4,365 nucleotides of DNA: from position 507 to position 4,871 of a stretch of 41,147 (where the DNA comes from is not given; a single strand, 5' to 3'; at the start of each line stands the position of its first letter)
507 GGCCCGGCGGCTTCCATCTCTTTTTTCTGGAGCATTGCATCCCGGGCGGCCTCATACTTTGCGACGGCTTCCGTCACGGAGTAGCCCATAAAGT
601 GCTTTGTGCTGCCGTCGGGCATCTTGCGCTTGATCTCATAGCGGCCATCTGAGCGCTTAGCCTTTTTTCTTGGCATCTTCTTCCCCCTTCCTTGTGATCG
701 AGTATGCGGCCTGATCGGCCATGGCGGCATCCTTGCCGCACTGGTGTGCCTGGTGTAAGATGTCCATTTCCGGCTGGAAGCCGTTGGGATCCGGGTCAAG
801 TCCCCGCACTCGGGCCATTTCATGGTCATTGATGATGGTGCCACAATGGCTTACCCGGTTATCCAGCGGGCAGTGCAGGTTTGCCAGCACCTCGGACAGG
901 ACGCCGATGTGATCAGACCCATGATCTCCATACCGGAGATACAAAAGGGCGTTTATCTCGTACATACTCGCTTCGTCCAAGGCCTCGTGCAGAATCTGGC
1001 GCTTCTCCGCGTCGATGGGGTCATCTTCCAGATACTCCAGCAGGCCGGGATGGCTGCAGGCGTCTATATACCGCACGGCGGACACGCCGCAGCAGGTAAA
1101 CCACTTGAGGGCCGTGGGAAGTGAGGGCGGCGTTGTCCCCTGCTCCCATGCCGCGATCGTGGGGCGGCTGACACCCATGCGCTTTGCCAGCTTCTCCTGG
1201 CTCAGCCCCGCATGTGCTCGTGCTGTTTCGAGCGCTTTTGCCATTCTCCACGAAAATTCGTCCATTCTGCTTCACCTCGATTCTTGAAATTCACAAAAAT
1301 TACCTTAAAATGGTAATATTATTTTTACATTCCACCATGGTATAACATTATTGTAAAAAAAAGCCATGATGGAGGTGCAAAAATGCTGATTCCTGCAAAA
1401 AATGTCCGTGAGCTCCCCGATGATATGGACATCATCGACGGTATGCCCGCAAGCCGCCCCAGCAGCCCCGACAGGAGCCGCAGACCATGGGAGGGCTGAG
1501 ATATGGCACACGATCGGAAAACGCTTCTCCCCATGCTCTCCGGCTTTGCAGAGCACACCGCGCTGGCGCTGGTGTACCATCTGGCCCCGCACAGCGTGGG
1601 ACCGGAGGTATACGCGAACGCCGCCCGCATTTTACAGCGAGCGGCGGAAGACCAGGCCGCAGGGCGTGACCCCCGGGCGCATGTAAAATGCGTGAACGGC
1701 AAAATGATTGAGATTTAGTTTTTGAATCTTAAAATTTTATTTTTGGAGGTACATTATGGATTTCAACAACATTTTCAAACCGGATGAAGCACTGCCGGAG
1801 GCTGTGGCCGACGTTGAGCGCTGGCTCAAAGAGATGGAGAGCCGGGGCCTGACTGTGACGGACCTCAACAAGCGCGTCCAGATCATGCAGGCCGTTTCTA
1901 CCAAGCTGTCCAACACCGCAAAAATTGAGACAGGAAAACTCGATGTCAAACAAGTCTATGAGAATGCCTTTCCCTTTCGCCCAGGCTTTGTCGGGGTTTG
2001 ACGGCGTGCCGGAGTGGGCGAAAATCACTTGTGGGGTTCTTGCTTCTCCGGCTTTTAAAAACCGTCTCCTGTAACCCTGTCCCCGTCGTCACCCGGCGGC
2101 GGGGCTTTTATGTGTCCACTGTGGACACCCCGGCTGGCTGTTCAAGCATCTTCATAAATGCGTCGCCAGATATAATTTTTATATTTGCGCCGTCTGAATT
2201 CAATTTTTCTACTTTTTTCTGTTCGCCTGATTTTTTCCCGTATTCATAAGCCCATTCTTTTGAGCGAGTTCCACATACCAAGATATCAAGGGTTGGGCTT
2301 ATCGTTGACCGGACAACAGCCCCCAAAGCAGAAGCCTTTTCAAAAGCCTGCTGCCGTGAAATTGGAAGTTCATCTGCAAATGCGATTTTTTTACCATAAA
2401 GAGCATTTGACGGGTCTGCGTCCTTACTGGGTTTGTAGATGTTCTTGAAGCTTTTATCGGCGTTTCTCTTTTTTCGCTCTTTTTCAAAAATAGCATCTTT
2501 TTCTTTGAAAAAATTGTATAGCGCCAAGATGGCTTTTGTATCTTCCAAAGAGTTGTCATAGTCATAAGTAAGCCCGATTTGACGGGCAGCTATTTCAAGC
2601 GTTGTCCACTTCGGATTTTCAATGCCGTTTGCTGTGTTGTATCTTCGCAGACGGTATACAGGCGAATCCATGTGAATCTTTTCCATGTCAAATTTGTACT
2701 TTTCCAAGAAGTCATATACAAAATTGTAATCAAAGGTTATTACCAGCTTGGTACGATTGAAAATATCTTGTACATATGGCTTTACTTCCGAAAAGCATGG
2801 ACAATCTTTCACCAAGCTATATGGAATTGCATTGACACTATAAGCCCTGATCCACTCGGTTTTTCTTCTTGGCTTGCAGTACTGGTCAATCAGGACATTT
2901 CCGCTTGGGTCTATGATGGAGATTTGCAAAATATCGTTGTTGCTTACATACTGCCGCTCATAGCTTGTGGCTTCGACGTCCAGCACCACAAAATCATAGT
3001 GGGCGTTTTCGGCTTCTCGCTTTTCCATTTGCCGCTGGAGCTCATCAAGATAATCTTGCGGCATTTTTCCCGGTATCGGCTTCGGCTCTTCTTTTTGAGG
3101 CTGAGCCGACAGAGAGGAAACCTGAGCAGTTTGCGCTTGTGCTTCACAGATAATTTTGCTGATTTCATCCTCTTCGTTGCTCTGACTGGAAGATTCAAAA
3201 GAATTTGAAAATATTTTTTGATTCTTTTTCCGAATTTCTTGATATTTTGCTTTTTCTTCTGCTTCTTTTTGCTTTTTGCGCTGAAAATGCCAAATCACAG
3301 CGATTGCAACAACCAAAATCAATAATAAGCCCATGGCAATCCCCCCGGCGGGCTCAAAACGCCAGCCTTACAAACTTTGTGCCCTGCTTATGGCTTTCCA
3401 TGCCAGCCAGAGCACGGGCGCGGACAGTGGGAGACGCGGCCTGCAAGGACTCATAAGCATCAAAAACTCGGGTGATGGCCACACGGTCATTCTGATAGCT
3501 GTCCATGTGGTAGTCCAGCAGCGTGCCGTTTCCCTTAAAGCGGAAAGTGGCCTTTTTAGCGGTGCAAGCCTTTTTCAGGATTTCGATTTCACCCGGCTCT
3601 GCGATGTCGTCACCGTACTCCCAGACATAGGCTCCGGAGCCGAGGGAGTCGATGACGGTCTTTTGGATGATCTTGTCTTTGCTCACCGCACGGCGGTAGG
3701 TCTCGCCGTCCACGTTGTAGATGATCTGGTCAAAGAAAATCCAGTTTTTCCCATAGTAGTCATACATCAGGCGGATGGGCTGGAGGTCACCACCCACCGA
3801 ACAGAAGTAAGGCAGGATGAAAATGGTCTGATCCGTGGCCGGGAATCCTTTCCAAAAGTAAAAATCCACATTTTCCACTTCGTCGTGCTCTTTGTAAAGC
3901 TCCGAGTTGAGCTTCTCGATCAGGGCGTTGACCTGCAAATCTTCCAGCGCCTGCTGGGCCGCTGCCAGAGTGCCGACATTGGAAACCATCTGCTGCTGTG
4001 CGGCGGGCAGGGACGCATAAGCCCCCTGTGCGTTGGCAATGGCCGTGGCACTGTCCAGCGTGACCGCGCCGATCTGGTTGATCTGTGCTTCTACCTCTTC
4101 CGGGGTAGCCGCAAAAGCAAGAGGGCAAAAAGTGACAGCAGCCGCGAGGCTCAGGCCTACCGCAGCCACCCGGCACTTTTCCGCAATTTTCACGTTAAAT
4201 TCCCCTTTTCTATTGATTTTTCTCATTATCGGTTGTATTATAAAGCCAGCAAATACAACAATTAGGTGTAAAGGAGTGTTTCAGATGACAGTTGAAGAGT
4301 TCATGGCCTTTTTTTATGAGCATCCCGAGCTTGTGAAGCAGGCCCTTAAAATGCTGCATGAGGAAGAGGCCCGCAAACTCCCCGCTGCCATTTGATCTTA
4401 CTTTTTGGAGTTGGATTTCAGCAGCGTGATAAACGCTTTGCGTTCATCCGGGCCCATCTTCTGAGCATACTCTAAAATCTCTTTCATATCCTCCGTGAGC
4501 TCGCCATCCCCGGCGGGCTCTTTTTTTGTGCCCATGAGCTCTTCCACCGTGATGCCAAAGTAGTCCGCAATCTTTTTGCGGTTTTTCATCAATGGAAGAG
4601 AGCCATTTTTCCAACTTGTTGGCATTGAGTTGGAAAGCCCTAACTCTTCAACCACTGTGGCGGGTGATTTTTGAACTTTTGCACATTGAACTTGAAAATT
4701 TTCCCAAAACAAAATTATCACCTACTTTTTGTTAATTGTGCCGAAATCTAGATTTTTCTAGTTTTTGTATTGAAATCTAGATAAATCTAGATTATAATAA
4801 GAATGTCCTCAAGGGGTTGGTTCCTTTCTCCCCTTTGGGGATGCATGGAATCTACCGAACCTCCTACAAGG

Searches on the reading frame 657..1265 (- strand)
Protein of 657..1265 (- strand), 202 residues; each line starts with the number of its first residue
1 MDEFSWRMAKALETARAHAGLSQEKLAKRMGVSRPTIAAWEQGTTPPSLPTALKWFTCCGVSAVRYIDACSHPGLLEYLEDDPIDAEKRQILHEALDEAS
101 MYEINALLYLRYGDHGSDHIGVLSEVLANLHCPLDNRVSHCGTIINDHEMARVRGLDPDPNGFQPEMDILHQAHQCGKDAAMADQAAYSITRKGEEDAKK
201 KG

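Call 31: search_protein_families(library=phrogs, proteins=[window:657-1265:-], max_evalue=0.001)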
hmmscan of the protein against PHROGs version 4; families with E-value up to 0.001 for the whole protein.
window:657-1265:- (202 aa): 17 families
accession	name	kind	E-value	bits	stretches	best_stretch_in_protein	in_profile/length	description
phrog_1373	-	transcription regulation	3e-12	47.9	1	4-63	60-119/166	transcriptional regulator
phrog_2328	-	transcription regulation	2.7e-10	41.1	1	6-62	14-70/128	transcriptional repressor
phrog_8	-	transcription regulation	1.1e-09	39.2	1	4-69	162-218/346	transcriptional regulator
phrog_2104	-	unknown function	8.4e-09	36.6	1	11-50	43-82/103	-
phrog_3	-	transcription regulation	3e-08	34.9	1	7-61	88-139/430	transcriptional repressor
phrog_2439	-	transcription regulation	8.5e-07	29.2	1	10-54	10-54/367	transcriptional regulator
phrog_4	-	transcription regulation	1.1e-06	28.9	1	8-63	137-188/400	transcriptional repressor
phrog_4836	-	transcription regulation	2.4e-05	25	1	7-49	75-117/194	CII-like regulator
phrog_7950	-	transcription regulation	3.6e-05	24.7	1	10-43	10-43/68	transcriptional repressor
phrog_5823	-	transcription regulation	4.7e-05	23.7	1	10-52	9-52/404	transcriptional regulator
phrog_7241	-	transcription regulation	8.7e-05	23.6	1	11-49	65-103/122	transcriptional regulator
phrog_638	-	transcription regulation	0.0002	22.3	1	9-53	5-50/145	transcriptional regulator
phrog_2339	-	DNA, RNA and nucleotide metabolism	0.00022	22.2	1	8-44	26-62/98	HTH DNA binding protein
phrog_6499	-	transcription regulation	0.00031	21.2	0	10-47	9-52/157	transcriptional regulator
phrog_35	-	transcription regulation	0.00047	21.3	1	8-63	74-130/181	transcriptional repressor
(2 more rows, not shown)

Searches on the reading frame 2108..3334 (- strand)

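Call 31: search_protein_families(library=phrogs, proteins=[window:2108-3334:-], max_evalue=0.001)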
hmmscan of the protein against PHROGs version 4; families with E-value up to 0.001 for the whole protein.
window:2108-3334:- (408 aa): 5 families
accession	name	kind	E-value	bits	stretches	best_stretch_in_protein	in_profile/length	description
phrog_192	-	DNA, RNA and nucleotide metabolism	3.2e-14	54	1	41-399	37-366/397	DNA polymerase exonuclease subunit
phrog_3989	-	unknown function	1.7e-08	35.1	1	288-398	185-293/296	-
phrog_2561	-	DNA, RNA and nucleotide metabolism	3.4e-05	25.1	1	292-398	70-161/167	DNA ligase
phrog_14632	-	DNA, RNA and nucleotide metabolism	0.00023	21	1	93-223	61-194/380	DNA polymerase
phrog_3869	-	DNA, RNA and nucleotide metabolism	0.00023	20.8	1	229-359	493-629/656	NAD-dependent DNA ligase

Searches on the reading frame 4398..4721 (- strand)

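Call 31: search_protein_families(library=phrogs, proteins=[window:4398-4721:-], max_evalue=0.001)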
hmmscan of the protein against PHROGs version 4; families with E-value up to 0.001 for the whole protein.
window:4398-4721:- (107 aa): 1 family
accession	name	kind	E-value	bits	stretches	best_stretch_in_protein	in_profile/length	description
phrog_8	-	transcription regulation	1.6e-05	25.5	1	25-82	97-155/346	transcriptional regulator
